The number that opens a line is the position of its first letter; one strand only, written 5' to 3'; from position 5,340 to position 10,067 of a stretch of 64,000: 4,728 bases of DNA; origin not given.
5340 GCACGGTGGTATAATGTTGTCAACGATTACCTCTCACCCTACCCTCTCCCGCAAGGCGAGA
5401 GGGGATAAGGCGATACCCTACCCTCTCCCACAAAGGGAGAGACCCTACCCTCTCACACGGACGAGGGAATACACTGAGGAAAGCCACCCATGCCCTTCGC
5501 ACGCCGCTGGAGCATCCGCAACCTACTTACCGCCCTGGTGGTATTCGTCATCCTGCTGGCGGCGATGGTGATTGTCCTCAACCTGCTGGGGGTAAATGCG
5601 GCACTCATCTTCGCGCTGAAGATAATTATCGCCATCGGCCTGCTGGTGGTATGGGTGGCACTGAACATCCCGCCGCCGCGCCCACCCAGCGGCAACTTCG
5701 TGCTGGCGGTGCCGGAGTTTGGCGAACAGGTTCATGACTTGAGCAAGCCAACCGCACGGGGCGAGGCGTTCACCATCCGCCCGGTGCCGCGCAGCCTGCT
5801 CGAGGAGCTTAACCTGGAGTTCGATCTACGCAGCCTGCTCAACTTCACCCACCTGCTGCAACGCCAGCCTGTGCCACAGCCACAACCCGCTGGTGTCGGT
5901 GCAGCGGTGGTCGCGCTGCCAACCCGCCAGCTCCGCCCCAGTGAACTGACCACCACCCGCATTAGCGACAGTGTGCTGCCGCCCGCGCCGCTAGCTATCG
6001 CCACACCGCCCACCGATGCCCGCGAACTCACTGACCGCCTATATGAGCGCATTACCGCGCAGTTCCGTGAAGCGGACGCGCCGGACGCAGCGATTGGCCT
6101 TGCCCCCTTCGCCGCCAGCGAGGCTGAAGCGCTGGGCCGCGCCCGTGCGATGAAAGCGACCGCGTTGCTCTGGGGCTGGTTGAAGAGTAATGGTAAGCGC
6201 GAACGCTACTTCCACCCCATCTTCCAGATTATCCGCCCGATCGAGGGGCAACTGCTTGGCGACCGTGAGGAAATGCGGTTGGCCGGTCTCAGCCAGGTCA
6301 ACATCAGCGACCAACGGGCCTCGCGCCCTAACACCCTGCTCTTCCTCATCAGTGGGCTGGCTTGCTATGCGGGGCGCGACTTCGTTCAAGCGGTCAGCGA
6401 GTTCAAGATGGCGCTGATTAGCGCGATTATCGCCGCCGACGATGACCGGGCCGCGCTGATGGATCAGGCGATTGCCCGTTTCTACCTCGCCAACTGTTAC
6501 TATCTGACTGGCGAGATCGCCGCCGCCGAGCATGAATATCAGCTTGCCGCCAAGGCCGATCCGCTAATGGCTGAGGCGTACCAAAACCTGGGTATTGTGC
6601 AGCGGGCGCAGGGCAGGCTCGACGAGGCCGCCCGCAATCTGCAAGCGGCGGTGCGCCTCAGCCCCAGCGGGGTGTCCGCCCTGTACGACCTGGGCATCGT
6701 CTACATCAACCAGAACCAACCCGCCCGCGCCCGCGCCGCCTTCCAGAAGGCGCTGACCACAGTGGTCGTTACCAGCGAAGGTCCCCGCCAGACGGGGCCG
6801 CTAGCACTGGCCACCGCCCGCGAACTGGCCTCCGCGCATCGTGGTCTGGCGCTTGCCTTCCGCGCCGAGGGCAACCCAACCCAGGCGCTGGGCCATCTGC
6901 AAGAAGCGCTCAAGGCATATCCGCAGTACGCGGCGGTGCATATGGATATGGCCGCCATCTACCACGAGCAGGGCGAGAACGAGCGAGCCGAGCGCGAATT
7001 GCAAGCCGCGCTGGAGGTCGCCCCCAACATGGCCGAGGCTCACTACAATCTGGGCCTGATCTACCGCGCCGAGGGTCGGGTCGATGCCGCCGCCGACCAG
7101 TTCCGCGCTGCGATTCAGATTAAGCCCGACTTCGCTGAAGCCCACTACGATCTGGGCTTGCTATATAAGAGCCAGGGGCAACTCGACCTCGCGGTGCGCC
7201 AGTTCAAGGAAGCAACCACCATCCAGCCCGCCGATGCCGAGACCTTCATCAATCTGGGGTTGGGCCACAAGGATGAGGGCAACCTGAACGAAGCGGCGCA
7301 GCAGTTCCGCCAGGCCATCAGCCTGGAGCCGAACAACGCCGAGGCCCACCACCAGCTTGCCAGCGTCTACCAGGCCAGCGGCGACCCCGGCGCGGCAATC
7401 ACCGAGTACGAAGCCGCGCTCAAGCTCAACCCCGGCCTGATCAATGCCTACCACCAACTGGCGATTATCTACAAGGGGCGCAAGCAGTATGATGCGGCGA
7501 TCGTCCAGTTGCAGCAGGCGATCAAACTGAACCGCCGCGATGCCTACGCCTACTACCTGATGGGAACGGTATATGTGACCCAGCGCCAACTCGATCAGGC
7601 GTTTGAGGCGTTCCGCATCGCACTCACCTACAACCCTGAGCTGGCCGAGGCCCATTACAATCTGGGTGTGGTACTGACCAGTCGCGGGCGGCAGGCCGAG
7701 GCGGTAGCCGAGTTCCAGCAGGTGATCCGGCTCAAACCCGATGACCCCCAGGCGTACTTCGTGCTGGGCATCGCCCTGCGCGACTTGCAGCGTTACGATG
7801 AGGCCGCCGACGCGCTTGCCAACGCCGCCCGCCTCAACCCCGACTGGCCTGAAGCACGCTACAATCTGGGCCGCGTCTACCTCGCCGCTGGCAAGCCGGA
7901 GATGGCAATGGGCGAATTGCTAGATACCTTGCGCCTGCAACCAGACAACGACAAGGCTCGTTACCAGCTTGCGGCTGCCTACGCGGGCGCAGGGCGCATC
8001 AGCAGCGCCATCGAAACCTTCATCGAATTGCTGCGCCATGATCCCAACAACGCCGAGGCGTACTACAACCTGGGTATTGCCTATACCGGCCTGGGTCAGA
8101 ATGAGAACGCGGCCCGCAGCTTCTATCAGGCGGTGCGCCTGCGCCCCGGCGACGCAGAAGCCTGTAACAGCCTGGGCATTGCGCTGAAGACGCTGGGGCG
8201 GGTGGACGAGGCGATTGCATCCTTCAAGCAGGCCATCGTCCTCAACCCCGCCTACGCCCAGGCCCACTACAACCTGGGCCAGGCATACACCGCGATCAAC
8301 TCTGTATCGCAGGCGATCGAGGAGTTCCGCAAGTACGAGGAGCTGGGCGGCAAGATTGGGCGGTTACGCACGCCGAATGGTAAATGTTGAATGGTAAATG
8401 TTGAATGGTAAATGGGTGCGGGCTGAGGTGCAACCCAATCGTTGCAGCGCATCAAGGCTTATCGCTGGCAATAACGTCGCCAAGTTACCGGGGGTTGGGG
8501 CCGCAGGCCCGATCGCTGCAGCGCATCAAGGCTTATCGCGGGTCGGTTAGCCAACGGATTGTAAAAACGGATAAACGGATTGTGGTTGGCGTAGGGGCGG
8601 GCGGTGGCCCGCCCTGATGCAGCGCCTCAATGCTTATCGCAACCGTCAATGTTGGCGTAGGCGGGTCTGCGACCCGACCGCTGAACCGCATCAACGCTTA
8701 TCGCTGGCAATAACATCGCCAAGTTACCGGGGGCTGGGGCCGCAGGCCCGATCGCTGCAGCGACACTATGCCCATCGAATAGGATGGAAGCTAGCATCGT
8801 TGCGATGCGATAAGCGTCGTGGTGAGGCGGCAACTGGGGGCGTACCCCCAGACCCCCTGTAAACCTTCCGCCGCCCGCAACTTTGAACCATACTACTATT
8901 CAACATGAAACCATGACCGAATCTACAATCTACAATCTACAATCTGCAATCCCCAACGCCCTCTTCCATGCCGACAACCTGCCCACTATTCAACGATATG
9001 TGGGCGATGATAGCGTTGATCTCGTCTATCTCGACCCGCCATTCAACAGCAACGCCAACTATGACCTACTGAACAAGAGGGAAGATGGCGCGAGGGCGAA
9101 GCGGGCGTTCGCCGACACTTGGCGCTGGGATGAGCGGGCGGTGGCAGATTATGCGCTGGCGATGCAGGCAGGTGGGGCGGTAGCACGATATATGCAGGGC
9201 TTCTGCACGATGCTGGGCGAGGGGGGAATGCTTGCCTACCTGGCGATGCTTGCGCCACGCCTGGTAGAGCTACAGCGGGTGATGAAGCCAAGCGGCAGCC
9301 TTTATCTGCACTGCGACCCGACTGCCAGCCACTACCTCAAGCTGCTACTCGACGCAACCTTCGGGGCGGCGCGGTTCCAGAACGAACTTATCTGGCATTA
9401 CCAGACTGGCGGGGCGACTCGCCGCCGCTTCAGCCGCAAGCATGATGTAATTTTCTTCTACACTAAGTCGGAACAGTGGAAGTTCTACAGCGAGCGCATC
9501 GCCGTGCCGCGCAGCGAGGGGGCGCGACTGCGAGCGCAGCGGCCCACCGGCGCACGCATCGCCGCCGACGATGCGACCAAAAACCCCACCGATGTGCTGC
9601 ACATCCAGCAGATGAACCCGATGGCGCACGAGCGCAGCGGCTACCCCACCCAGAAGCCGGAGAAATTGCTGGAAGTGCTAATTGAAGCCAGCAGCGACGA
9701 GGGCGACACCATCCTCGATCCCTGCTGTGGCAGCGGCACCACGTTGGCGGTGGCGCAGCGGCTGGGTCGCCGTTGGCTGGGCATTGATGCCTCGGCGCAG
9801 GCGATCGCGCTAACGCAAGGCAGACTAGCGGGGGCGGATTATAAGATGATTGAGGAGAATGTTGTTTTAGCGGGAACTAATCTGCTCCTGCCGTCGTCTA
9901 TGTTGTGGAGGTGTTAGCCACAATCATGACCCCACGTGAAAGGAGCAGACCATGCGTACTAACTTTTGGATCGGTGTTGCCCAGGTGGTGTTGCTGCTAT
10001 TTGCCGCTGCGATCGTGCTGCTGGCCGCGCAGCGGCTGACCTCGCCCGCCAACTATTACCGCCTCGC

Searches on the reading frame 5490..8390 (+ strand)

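Call 61: search_protein_families(library=pfam, proteins=[window:5490-8390:+], max_evalue=0.00001)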
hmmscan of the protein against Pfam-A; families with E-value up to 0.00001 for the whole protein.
window:5490-8390:+ (966 aa): 29 families (the best 25 are shown)
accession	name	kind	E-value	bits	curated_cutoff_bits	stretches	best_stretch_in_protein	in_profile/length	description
PF13414.12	TPR_11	-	2.1e-103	338.2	26.8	9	522-563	1-42/42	TPR repeat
PF07719.23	TPR_2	-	1.8e-97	312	27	1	515-547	1-33/34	Tetratricopeptide repeat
PF00515.34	TPR_1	-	7.4e-94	304.5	27.8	3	515-548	1-34/34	Tetratricopeptide repeat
PF13181.12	TPR_8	-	1.5e-79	255.9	25.7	0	855-887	1-33/34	Tetratricopeptide repeat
PF13431.12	TPR_17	-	5.9e-74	238.7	24.4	0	845-874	3-32/34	Tetratricopeptide repeat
PF13432.12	TPR_16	-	6.4e-74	244.3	32.7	6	689-753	1-65/65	Tetratricopeptide repeat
PF14559.12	TPR_19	-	1.2e-65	218.1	25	8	458-518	2-62/68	Tetratricopeptide repeat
PF13428.12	TPR_14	-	3.7e-55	179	23.5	0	618-659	2-43/44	Tetratricopeptide repeat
PF13424.12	TPR_12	-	4.6e-52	174.6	30.1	2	617-682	3-76/77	Tetratricopeptide repeat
PF13174.12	TPR_6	-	2.9e-38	128.4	26.3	0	397-422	2-27/33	Tetratricopeptide repeat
PF13176.12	TPR_7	-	6.6e-38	126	27.9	0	891-919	1-31/36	Tetratricopeptide repeat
PF13371.12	TPR_9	-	1.4e-29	102.3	35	0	694-757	4-67/73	Tetratricopeptide repeat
PF23914.1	TPR_CcmH_CycH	-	6.1e-27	94.8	42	5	539-647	40-151/158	Cytochrome c-type biogenesis protein H TPR domain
PF24575.1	TPR_Slam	-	2.7e-24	86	35.2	0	452-503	52-103/104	Surface lipoprotein assembly modifier, N-terminal TPR repeats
PF14561.12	TPR_20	-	2.3e-23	82.7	25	0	817-853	18-54/90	Tetratricopeptide repeat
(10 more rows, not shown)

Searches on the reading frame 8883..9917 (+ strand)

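Call 61: search_protein_families(library=pfam, proteins=[window:8883-9917:+], max_evalue=0.00001)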
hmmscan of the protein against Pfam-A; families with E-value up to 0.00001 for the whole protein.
window:8883-9917:+ (344 aa): 1 family
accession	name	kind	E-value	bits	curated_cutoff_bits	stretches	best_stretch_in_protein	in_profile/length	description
PF01555.25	N6_N4_Mtase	-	2.1e-45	155.8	26.7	1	45-311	1-219/221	DNA methylase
